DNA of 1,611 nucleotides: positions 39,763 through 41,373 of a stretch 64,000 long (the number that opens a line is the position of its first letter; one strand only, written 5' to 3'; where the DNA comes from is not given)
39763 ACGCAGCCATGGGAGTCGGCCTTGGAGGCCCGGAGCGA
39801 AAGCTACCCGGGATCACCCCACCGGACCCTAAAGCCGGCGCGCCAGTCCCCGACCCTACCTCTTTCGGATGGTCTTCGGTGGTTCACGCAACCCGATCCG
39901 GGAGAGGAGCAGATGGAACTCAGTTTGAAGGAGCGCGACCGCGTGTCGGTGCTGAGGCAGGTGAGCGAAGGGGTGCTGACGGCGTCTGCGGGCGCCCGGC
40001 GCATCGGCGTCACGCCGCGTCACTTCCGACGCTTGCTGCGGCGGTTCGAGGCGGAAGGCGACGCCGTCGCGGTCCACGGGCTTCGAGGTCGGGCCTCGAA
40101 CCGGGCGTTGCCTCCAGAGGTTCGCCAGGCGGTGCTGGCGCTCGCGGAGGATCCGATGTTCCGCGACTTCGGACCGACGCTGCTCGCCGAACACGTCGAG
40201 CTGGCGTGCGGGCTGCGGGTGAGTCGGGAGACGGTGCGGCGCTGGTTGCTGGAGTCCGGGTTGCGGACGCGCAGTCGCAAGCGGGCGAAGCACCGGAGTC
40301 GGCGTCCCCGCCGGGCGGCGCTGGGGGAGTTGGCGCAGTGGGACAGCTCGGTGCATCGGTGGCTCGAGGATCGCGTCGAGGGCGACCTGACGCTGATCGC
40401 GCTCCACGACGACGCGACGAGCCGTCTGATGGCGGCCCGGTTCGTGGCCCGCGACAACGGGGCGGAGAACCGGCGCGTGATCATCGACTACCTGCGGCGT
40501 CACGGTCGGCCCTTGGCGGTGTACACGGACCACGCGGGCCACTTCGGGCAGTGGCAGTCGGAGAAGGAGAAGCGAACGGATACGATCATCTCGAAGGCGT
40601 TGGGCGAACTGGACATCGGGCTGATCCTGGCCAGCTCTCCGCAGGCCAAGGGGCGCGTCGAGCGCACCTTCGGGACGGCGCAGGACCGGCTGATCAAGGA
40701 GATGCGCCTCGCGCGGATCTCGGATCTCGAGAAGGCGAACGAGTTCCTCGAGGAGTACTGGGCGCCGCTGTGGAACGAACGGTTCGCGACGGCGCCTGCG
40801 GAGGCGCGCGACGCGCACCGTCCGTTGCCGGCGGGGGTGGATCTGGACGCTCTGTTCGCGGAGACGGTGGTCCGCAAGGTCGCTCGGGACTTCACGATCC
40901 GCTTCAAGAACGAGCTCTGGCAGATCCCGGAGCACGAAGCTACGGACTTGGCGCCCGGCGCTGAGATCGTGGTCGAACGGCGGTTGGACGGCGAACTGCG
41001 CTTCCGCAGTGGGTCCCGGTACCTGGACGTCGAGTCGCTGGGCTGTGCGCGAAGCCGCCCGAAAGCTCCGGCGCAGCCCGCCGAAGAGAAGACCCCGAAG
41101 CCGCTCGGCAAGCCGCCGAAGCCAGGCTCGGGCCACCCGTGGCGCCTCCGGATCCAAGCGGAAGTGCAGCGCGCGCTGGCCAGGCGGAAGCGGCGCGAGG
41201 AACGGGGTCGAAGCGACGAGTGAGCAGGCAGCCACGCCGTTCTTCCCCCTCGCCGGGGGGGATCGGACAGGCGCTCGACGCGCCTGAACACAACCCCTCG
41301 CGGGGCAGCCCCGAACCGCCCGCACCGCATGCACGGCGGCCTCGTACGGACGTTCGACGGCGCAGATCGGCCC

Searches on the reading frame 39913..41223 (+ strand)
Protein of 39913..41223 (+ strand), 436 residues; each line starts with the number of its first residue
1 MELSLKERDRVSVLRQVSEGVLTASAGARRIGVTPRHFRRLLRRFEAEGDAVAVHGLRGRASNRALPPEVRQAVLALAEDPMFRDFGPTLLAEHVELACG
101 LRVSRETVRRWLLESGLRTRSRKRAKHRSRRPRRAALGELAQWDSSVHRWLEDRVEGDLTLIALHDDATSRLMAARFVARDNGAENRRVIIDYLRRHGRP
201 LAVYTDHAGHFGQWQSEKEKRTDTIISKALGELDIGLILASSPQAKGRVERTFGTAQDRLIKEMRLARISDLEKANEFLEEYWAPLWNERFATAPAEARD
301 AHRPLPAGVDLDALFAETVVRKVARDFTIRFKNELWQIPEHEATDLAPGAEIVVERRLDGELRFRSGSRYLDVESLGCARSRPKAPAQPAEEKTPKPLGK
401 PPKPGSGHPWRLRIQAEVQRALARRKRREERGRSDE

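Call 6: search_protein_families(library=pfam, proteins=[window:39913-41223:+])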
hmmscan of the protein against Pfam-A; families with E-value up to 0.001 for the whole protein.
window:39913-41223:+ (436 aa): 5 families
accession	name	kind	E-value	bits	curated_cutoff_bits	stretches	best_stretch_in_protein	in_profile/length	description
PF13565.12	HTH_32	-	1.7e-11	44.9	33.7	1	39-112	3-73/73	Homeodomain-like domain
PF13551.12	HTH_29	-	2.5e-08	34.3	28.1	1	10-72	1-64/64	Winged helix-turn helix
PF13384.12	HTH_23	-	3.1e-07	30.4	24.6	1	5-50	2-46/50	Homeodomain-like domain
PF13518.12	HTH_28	-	6e-06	26.7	25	1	10-60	2-50/52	Helix-turn-helix domain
PF01498.24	HTH_Tnp_Tc3_2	-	0.0002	22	31.5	1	78-124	9-51/72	Transposase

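Call 7: search_protein_families(library=ncbifam, proteins=[window:39913-41223:+])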
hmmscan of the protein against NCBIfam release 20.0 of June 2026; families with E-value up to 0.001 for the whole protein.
window:39913-41223:+ (436 aa): 5 families
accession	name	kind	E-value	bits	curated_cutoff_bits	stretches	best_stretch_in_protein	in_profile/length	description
NF033594.2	transpos_ISNCY_2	equivalog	4.5e-101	338.7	250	1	13-366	2-356/368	ISNCY family transposase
NF033577.2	transpos_IS481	equivalog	8e-29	101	224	1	10-283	2-263/284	IS481 family transposase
NF033546.1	transpos_IS21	equivalog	1.6e-08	34.5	160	1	242-294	223-273/294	IS21 family transposase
NF033545.0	transpos_IS630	equivalog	1.6e-08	34.4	100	1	14-133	6-125/299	IS630 family transposase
NF033516.0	transpos_IS3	equivalog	2.9e-06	26.8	160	0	68-288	133-352/369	IS3 family transposase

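Call 9: find_encoding_contigs(protein=window:39913-41223:+, flank=6000, max_places=10)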
Protein window:39913-41223:+ (436 aa): no gene with exactly this product is on record in the collection.

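Call 19: find_related_loci(query=window:39913-41223:+, collection=genome_contigs, flank=7000)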
Query window:39913-41223:+ (436 aa) in genome_contigs; peptide patterns used: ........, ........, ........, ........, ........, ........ (x = any residue, [..] = any of these).
379 stretches matched a pattern; 55 encode a relative of the query (tblastn E <= 1e-3); 55 distinct loci.
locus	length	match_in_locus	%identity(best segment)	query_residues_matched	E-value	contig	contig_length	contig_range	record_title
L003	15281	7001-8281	69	1-428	2e-176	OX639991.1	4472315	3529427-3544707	MAG: Longimicrobiales bacterium isolate affa3490-31b4-448a-b7fc-cc7950b7f85b genome assembly, chromosome: 1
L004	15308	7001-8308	68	1-435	5e-176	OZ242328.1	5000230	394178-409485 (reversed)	MAG: Longimicrobiales bacterium isolate 0ef71ae0-4384-4122-aa05-a38a78c2d7b0 genome assembly, chromosome: 1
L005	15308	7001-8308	68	1-435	5e-176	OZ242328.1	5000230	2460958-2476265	MAG: Longimicrobiales bacterium isolate 0ef71ae0-4384-4122-aa05-a38a78c2d7b0 genome assembly, chromosome: 1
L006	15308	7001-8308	68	1-435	5e-176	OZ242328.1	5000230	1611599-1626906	MAG: Longimicrobiales bacterium isolate 0ef71ae0-4384-4122-aa05-a38a78c2d7b0 genome assembly, chromosome: 1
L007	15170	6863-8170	68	1-435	5e-176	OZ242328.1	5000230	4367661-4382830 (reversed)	MAG: Longimicrobiales bacterium isolate 0ef71ae0-4384-4122-aa05-a38a78c2d7b0 genome assembly, chromosome: 1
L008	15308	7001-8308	68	1-435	5e-176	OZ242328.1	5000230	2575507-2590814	MAG: Longimicrobiales bacterium isolate 0ef71ae0-4384-4122-aa05-a38a78c2d7b0 genome assembly, chromosome: 1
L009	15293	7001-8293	66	1-427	2e-175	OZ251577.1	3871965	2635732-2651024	MAG: Longimicrobiales bacterium isolate c12f4add-3b90-4b47-9d85-fb5a0b4c0fa4 genome assembly, chromosome: 1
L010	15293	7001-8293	65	1-427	1e-174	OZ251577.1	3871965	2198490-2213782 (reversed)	MAG: Longimicrobiales bacterium isolate c12f4add-3b90-4b47-9d85-fb5a0b4c0fa4 genome assembly, chromosome: 1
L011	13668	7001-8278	68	1-431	4e-172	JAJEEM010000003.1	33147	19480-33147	MAG: Gemmatimonadetes bacterium isolate p16x34bins.34 k141_293714, whole genome shotgun sequence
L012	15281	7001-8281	69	1-428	1e-168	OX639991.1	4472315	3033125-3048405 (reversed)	MAG: Longimicrobiales bacterium isolate affa3490-31b4-448a-b7fc-cc7950b7f85b genome assembly, chromosome: 1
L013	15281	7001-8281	69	1-428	7e-169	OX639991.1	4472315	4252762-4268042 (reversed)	MAG: Longimicrobiales bacterium isolate affa3490-31b4-448a-b7fc-cc7950b7f85b genome assembly, chromosome: 1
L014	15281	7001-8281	69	1-428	1e-168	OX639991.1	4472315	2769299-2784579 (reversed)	MAG: Longimicrobiales bacterium isolate affa3490-31b4-448a-b7fc-cc7950b7f85b genome assembly, chromosome: 1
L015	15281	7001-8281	69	1-428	1e-167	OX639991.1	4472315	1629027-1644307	MAG: Longimicrobiales bacterium isolate affa3490-31b4-448a-b7fc-cc7950b7f85b genome assembly, chromosome: 1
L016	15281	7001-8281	69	1-428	7e-168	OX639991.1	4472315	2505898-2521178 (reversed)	MAG: Longimicrobiales bacterium isolate affa3490-31b4-448a-b7fc-cc7950b7f85b genome assembly, chromosome: 1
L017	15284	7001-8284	69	1-431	3e-165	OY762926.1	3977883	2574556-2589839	MAG: Gemmatimonadota bacterium isolate 6e3ee631-f785-49ea-85f7-2f24cfa146af genome assembly, chromosome: 1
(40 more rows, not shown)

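Call 48: find_homologous_proteins(query=window:39913-41223:+, max_evalue=1e-40)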
Query window:39913-41223:+ (436 aa): 7821 proteins with E <= 1e-40 among 8000 candidates; the best 120 are listed.
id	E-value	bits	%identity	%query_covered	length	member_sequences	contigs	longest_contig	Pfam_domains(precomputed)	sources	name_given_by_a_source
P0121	6.8e-283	956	100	100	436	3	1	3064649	PF13384.13,PF13551.13,PF13518.13,PF13565.13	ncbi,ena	-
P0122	5.0e-196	670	70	98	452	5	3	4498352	PF13384.13,PF13551.13,PF13518.13,PF13565.13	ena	-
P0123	2.4e-192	658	70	100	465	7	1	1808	PF13384.13,PF13551.13,PF13518.13,PF13565.13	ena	-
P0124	5.5e-192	656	75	86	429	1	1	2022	PF13384.13,PF13551.13,PF13518.13,PF13565.13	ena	-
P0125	3.3e-191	654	71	99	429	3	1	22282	PF13565.13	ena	-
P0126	5.0e-191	653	69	99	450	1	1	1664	PF13565.13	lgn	-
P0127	1.6e-190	652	67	100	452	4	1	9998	PF13551.13,PF13518.13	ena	-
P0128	1.9e-190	651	69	100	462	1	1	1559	PF13384.13,PF13551.13,PF13518.13,PF13565.13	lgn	-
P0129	1.5e-189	648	72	88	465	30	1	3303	PF13565.13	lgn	-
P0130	1.0e-188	646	69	100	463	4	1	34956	PF13384.13,PF13551.13,PF13518.13,PF13565.13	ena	-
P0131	4.2e-188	644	71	94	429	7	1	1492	PF13384.13,PF13551.13,PF13518.13,PF13565.13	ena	-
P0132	6.4e-187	640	69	100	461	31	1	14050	PF13384.13,PF13551.13,PF13565.13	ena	-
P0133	3.0e-186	638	69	98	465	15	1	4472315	PF13384.13,PF13551.13,PF13518.13,PF13565.13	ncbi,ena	-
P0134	3.4e-186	637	69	98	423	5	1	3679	PF13551.13,PF13518.13,PF13565.13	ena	-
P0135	3.9e-186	637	69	100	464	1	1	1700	PF13384.13,PF13551.13,PF13518.13,PF13565.13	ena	-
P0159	2.9e-172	591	65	96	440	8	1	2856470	PF13551.13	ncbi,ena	-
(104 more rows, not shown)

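Call 49: find_encoding_contigs(protein=P0121, flank=7000, max_places=10)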
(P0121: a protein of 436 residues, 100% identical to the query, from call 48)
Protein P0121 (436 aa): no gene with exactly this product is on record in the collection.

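Call 50: list_cluster_members(proteins=[P0121, P0001])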
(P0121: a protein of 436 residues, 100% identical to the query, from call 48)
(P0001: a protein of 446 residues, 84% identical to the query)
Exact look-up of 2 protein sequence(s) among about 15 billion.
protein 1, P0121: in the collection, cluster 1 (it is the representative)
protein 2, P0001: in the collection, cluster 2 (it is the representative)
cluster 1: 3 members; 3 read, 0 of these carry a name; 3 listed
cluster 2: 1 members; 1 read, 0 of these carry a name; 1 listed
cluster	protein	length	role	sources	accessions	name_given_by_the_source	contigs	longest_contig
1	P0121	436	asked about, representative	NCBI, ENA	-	-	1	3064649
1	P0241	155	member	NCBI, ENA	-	-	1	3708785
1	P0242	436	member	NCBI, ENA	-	-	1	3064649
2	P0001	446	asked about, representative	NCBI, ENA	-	-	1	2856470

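Call 51: find_encoding_contigs(protein=P0242, flank=7000, max_places=10)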
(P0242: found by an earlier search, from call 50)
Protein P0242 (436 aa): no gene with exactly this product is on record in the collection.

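Call 54: find_encoding_contigs(protein=P0159, flank=5000, max_places=10)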
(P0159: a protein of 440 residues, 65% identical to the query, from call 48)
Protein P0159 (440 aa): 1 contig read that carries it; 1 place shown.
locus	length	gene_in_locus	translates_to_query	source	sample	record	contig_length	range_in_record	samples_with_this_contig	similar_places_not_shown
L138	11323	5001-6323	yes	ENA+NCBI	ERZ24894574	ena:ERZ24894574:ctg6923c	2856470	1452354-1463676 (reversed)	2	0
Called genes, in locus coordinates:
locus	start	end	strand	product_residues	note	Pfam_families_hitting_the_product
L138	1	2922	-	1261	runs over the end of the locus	PF17278:DUF5343 (faint)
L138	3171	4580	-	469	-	-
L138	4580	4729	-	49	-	-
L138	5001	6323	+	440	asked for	PF13551:HTH_29 (weak)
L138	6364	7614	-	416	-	-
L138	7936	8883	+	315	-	PF01972:SDH_protease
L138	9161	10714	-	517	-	PF00890:FAD_binding_2 (weak), PF01266:DAO (weak), PF01593:Amino_oxidase, PF12831:FAD_oxidored, PF13450:NAD_binding_8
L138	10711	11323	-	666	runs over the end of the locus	PF00348:polyprenyl_synt (weak), PF00494:SQS_PSY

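Call 69: find_encoding_contigs(protein=P0241, flank=7000, max_places=6)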
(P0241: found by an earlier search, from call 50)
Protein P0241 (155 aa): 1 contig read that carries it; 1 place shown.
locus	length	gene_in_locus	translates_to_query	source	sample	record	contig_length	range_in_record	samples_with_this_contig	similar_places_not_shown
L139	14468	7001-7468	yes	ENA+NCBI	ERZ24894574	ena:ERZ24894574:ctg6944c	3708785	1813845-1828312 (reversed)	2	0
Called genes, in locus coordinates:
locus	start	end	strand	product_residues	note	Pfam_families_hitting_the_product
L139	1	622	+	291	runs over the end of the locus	-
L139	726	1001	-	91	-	PF00589:Phage_integrase (weak)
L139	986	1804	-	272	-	-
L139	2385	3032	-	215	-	PF13276:HTH_21, PF00665:rve, PF13683:rve_3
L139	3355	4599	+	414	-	PF01548:DEDD_Tnp_IS110, PF02371:Transposase_20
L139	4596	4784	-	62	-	-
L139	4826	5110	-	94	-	PF01527:HTH_Tnp_1, PF13542:HTH_Tnp_ISL3 (weak)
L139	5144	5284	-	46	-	-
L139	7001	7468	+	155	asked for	-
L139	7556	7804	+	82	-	-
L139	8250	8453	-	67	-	-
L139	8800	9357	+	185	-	-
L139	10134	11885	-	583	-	PF01323:DSBA, PF13462:Thioredoxin_4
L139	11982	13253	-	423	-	-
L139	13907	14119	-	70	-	-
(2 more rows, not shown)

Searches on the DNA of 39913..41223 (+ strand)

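Call 63: search_rna_families(sources=[L041, L037, L042, L046, L035, L004, L001, L002, L138], threshold=gathering)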
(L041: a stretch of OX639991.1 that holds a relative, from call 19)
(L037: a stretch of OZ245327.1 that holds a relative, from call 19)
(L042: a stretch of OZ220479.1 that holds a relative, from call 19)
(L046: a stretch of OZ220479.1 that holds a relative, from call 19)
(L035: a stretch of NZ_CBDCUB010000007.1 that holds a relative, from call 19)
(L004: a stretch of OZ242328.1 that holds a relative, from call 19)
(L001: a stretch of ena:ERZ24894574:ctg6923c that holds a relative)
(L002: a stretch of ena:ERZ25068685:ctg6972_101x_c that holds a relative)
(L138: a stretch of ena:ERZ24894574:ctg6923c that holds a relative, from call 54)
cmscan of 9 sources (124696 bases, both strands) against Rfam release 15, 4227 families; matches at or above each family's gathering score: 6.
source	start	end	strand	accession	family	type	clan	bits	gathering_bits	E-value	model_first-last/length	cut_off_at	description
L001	4540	4679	+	RF02003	group-II-D1D4-4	Intron;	CL00102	92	49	9.9e-19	1-138/138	no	Group II catalytic intron D1-D4-4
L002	4482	4624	+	RF02003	group-II-D1D4-4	Intron;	CL00102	90.4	49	2.6e-18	1-138/138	no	Group II catalytic intron D1-D4-4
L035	5051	5193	+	RF02003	group-II-D1D4-4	Intron;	CL00102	77.5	49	6.1e-15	1-138/138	no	Group II catalytic intron D1-D4-4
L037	4537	4748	-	RF02003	group-II-D1D4-4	Intron;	CL00102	63.8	49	2.3e-11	1-138/138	no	Group II catalytic intron D1-D4-4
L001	6350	6493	+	RF00029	Intron_gpII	Intron;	-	48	40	4.6e-06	1-77/77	no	Group II catalytic intron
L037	2720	2864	-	RF00029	Intron_gpII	Intron;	-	40.7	40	0.00029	1-77/77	no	Group II catalytic intron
